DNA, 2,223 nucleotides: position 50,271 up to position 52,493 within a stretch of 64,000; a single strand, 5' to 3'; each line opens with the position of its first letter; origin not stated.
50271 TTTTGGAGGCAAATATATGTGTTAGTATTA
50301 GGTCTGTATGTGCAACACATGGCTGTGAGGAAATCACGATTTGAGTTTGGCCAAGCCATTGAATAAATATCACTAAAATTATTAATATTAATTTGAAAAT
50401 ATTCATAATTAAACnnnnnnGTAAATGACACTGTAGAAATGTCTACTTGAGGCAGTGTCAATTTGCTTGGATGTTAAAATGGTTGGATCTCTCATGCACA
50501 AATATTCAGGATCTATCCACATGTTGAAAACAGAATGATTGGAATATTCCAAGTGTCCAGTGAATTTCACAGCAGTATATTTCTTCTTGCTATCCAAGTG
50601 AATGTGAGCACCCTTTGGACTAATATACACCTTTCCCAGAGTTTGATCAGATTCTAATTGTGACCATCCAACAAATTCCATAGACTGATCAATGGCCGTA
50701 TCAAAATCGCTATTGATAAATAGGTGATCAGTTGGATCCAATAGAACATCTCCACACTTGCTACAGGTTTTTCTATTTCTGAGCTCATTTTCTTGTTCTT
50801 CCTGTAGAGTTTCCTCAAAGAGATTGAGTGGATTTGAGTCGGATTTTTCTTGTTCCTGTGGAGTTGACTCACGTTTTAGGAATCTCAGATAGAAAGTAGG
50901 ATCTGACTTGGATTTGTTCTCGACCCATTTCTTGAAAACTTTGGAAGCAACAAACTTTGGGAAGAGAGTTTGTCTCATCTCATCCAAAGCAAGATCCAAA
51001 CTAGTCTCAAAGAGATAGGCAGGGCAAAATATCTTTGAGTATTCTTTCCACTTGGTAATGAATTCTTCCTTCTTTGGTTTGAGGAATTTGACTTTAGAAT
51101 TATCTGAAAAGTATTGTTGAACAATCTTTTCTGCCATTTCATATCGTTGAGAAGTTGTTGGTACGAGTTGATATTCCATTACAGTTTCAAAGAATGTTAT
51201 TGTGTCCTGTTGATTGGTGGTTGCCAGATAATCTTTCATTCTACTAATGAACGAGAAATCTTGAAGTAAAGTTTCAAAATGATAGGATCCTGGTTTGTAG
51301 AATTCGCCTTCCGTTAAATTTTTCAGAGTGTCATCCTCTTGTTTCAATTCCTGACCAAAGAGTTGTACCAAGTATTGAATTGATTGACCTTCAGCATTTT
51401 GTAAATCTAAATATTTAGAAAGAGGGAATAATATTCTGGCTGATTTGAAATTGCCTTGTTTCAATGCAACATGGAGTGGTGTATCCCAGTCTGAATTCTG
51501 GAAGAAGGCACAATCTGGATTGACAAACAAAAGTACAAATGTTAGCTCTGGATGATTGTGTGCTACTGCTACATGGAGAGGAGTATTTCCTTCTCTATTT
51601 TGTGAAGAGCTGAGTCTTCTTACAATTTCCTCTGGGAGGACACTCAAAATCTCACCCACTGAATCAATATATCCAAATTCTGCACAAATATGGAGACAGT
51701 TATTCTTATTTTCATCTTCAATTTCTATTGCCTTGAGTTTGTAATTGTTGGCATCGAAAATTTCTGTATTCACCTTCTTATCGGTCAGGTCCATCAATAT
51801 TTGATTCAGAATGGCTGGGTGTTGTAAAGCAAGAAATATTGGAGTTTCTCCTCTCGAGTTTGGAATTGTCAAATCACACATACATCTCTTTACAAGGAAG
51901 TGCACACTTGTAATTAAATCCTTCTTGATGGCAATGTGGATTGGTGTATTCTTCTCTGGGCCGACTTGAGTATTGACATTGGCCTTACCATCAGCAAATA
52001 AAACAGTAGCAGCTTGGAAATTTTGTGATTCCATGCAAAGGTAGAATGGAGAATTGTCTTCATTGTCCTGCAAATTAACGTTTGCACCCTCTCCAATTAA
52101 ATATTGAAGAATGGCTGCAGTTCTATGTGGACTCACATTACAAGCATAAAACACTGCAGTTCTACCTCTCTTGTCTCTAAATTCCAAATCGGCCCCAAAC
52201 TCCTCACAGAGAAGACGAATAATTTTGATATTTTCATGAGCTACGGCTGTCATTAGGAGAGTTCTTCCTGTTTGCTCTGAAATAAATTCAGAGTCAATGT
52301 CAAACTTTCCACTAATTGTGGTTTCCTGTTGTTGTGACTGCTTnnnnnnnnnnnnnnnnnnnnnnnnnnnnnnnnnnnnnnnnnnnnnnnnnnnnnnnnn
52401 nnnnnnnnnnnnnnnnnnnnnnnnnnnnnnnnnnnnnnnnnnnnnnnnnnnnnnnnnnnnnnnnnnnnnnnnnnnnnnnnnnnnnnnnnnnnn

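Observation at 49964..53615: Unusual ankyrin-RGS-START domain combination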

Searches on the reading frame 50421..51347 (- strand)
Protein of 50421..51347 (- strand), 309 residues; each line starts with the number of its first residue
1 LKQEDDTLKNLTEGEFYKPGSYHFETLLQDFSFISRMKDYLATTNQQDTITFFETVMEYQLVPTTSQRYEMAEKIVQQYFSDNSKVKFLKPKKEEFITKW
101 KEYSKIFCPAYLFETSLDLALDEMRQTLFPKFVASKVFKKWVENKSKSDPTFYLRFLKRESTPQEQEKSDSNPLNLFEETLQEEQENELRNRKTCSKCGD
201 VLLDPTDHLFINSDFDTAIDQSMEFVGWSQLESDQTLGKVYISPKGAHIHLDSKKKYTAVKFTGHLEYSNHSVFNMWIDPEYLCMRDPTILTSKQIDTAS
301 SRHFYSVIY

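Call 23: search_protein_representatives(protein=window:50421-51347:-)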
Query: 309 residues. Proteins with E-value up to 0.001 (for the whole library): 33; up to 1e-10: 6; up to 1e-30: 3. The best 33 are listed.
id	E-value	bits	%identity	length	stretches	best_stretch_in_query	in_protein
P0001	7.3e-131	452.5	65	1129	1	1-308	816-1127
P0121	2.5e-103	362.1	54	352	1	1-308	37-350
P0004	1.0e-53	199.2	35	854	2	1-216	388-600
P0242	3.6e-26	108.8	31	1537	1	15-302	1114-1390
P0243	3.9e-17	79.1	28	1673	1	43-299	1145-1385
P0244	1.5e-11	60.8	30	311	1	3-204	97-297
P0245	2.0e-10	57.1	31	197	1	103-276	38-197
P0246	9.8e-09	51.6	25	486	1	22-290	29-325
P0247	2.1e-08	50.5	26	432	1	24-167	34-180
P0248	6.9e-08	48.8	30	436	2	22-154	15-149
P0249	7.5e-08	48.7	33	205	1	15-121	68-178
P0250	7.7e-08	48.6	28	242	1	13-143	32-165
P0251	1.0e-07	48.2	26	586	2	22-194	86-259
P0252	9.0e-07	45.1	28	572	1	25-147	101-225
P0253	9.6e-07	45.0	24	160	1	10-156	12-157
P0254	9.9e-07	45.0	24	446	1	23-255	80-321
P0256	1.4e-05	41.2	26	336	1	49-245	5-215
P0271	9.6e-04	35.2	23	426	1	25-302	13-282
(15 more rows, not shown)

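Call 24: search_protein_families(library=pfam, proteins=[P0242, P0243, P0244, P0245, P0246, P0254, P0271, P0256, P0251, P0247], max_evalue=0.01)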
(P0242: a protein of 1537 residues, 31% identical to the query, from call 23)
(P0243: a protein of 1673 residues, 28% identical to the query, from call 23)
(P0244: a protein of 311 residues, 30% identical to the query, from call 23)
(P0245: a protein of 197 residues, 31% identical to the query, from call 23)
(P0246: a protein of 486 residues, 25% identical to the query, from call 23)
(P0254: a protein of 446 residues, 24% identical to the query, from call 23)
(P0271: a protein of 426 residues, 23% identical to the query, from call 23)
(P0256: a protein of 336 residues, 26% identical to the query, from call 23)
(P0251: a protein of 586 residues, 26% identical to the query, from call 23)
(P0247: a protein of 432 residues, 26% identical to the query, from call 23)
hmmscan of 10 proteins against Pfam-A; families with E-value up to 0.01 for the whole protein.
P0242 (1537 aa): 6 families
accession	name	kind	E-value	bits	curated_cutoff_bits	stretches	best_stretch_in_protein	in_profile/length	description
PF00211.25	Guanylate_cyc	-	9.1e-50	169.2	21.9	1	896-1086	4-168/183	Adenylate and Guanylate cyclase catalytic domain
PF13426.13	PAS_9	-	4.6e-13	49.8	27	1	747-855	2-102/103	PAS domain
PF25474.1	TPR_TmcB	-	1.8e-12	47.7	27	1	4-75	53-124/125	TmcB, TPR repeats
PF01852.25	START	-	2.1e-05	24.4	22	1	1315-1478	19-177/207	START domain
PF00989.32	PAS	-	2.2e-05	24.9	22.6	1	737-785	2-50/113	PAS fold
PF13188.13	PAS_8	-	3.6e-05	23.9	21.8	1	737-785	2-50/65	PAS domain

P0243 (1673 aa): 2 families
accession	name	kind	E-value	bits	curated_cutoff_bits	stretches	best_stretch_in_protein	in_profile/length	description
PF00211.25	Guanylate_cyc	-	3e-39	134.9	21.9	1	1017-1148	3-134/183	Adenylate and Guanylate cyclase catalytic domain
PF13426.13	PAS_9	-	2.7e-12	47.3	27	1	876-977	2-102/103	PAS domain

P0244 (311 aa): 2 families
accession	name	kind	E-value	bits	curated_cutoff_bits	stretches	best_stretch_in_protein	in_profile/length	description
PF00211.25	Guanylate_cyc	-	1.1e-08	35.4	21.9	1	24-77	128-182/183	Adenylate and Guanylate cyclase catalytic domain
PF00615.24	RGS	-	1.9e-07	31.9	23.9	1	123-242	2-117/117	Regulator of G protein signaling domain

P0245 (197 aa): 2 families
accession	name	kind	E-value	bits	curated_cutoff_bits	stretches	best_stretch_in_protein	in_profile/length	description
PF24461.1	DUF7576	-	0.00054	20.2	27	1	98-131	2-34/60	Family of unknown function (DUF7576)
PF15144.11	DUF4576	-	0.0047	17.2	27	0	37-78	20-60/88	Domain of unknown function (DUF4576)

P0246 (486 aa): 2 families
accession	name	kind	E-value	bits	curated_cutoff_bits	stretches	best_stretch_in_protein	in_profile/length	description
PF00615.24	RGS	-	3.7e-17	63.2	23.9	1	31-149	2-116/117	Regulator of G protein signaling domain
PF01852.25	START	-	0.00011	22.1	22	1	292-437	43-181/207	START domain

P0254 (446 aa): 2 families
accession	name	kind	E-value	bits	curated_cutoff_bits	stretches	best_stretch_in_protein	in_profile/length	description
PF00615.24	RGS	-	2.5e-19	70.2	23.9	1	80-200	1-117/117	Regulator of G protein signaling domain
PF00610.27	DEP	-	1.4e-05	25.4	32.7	1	344-410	1-69/72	Domain found in Dishevelled, Egl-10, and Pleckstrin (DEP)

P0271 (426 aa): 2 families
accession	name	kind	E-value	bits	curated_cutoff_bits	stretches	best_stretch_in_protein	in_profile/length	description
PF00615.24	RGS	-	2.5e-13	50.8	23.9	1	12-137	2-117/117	Regulator of G protein signaling domain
PF01852.25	START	-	2.8e-09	37.1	22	1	203-377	12-185/207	START domain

P0256 (336 aa): 1 family
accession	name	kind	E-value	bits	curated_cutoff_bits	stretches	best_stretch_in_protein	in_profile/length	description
PF00615.24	RGS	-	4.6e-16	59.7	23.9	1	4-109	26-117/117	Regulator of G protein signaling domain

P0251 (586 aa): 1 family
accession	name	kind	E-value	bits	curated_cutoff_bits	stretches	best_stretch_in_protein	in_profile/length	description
PF00615.24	RGS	-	1.4e-13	51.7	23.9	1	87-204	1-114/117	Regulator of G protein signaling domain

P0247 (432 aa): 1 family
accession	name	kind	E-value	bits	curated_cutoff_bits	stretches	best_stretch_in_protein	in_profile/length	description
PF00615.24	RGS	-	1.4e-17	64.6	23.9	1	35-154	3-117/117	Regulator of G protein signaling domain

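Call 26: list_cluster_members(proteins=[P0242, P0243, P0246, P0271, P0001, P0121])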
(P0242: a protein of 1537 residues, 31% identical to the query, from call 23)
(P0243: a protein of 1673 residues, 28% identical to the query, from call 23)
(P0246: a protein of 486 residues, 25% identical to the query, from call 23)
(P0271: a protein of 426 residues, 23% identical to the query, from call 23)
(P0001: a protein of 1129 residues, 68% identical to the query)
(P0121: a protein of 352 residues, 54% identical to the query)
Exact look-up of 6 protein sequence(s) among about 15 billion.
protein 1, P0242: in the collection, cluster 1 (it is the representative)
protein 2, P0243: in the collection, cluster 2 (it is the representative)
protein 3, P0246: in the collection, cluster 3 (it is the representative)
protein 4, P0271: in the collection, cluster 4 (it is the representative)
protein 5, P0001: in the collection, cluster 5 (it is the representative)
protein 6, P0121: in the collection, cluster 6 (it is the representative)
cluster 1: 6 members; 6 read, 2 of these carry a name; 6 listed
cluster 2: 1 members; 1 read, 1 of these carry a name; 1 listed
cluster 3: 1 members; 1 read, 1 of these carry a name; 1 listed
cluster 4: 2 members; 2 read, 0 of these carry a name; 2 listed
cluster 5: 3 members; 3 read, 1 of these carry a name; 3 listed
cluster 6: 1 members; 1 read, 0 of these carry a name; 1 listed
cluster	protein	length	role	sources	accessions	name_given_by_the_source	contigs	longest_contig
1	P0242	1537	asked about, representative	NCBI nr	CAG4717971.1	unnamed protein product [Naegleria fowleri]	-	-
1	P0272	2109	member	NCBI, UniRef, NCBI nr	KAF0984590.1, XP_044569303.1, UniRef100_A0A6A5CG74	hypothetical protein FDP41_000489 [Naegleria fowleri] | Adenylate and Guanylate cyclase catalytic domain containing protein n=1 Tax=Naegleria ... | uncharacterized protein FDP41_000489 [Naegleria fowleri]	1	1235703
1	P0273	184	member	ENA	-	-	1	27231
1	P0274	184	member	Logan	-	-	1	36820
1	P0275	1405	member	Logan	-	-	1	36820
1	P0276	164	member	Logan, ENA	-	-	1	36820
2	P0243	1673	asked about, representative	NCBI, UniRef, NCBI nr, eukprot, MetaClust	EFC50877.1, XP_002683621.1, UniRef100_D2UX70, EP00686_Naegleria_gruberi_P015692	predicted protein [Naegleria gruberi] | Predicted protein n=1 Tax=Naegleria gruberi TaxID=5762 RepID=D2UX70_NAEGR | uncharacterized protein NAEGRDRAFT_45297 [Naegleria gruberi]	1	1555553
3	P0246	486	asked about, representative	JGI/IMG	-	hypothetical protein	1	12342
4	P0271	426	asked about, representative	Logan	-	-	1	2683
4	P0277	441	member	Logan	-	-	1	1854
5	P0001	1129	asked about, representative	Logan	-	-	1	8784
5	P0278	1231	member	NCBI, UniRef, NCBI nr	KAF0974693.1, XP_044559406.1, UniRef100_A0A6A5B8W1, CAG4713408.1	hypothetical protein FDP41_006167 [Naegleria fowleri] | RGS domain-containing protein n=1 Tax=Naegleria fowleri TaxID=5763 RepID=A0A6A5B8W1_NAEFO | uncharacterized protein FDP41_006167 [Naegleria fowleri]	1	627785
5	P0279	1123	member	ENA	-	-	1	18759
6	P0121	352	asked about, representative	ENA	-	-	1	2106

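Call 38: find_encoding_contigs(protein=P0246, flank=7000, max_places=3)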
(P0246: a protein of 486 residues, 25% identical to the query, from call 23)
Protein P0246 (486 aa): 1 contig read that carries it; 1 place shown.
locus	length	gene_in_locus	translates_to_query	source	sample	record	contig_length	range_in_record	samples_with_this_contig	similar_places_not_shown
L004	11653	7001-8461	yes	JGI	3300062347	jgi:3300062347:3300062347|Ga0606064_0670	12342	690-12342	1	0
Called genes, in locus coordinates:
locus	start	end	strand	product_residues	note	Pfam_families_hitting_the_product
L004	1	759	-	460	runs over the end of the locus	PF00536:SAM_1, PF07647:SAM_2, PF00564:PB1, PF00989:PAS, PF13426:PAS_9, PF00989:PAS, PF13188:PAS_8 (weak), PF13426:PAS_9, +2 more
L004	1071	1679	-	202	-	-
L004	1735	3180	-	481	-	-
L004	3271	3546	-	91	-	-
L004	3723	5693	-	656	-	PF00168:C2 (weak)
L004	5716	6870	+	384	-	PF10568:Tom37 (weak), PF17172:GST_N_4 (weak), PF17171:GST_C_6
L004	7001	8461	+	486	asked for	PF00615:RGS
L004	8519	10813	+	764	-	-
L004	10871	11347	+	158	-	PF03703:bPH_2 (weak)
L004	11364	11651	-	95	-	?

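Call 39: find_encoding_contigs(protein=P0271, flank=5000, max_places=3)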
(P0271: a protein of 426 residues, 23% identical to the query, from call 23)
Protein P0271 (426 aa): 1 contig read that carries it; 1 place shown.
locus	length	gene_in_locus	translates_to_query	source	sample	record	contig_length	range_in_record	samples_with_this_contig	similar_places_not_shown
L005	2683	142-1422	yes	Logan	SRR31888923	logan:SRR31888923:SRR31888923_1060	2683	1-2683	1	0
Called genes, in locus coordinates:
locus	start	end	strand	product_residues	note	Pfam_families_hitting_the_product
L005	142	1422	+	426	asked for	PF00615:RGS, PF01852:START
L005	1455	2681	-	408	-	?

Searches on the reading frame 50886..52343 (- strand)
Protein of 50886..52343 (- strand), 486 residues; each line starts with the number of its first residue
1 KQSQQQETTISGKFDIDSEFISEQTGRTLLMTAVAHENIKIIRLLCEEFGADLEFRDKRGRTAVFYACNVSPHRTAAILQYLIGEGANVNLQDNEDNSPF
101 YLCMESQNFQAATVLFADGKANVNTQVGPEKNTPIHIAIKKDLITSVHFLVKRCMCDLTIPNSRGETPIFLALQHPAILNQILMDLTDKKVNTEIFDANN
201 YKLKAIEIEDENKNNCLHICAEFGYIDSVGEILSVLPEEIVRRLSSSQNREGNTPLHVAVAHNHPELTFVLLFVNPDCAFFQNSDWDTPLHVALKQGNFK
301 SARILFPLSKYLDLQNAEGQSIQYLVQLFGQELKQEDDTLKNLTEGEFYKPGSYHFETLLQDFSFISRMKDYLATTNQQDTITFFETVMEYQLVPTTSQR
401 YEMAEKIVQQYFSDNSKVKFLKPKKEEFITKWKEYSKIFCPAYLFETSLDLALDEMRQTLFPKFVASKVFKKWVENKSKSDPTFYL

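Call 65: predict_structure(alignment_id=A4)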
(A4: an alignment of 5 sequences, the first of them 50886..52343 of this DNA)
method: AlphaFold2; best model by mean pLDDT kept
length: 486 residues; sequences in the alignment: 5
mean_pLDDT: 77.6   pTM: 0.62
mean pLDDT of the five models: 77.6, 74.6, 71.6, 69.9, 68.7
residues with pLDDT >= 90: 158; 70-90: 179; 50-70: 104; < 50: 45
segments of 3 or more residues with pLDDT < 50: 1-11, 190-200, 341-355, 481-486
pLDDT, mean of each block of 10 residues (from residue 1): 39 66 87 91 90 90 91 84 92 91 88 90 89 94 91 89 93 91 76 42 79 94 89 78 91 96 88 82 93 91 81 82 82 63 42 48 68 75 71 67 71 67 66 57 63 66 68 64 41
secondary structure, 60 per line:
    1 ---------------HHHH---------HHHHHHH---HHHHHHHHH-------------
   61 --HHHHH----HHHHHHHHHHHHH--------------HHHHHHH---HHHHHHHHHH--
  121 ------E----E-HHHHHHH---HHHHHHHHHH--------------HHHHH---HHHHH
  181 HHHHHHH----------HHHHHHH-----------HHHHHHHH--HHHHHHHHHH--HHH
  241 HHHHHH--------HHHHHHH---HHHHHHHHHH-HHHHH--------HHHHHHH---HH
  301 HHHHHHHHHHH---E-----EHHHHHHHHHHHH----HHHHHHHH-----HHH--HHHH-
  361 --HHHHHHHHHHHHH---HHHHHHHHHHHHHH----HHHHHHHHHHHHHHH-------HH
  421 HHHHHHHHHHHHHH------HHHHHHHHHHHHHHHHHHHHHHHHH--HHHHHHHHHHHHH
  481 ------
elements in order: H16-19 H29-35 H39-47 H63-67 H72-84 H99-105 H109-118 H134-140 H144-153 H168-172 H176-187 H198-204 H216-223 H226-235 H238-246 H255-261 H265-274 H276-280 H289-295 H299-311 H322-333 H338-345 H356-359 H363-375 H379-392 H397-411 H419-434 H441-465 H468-480
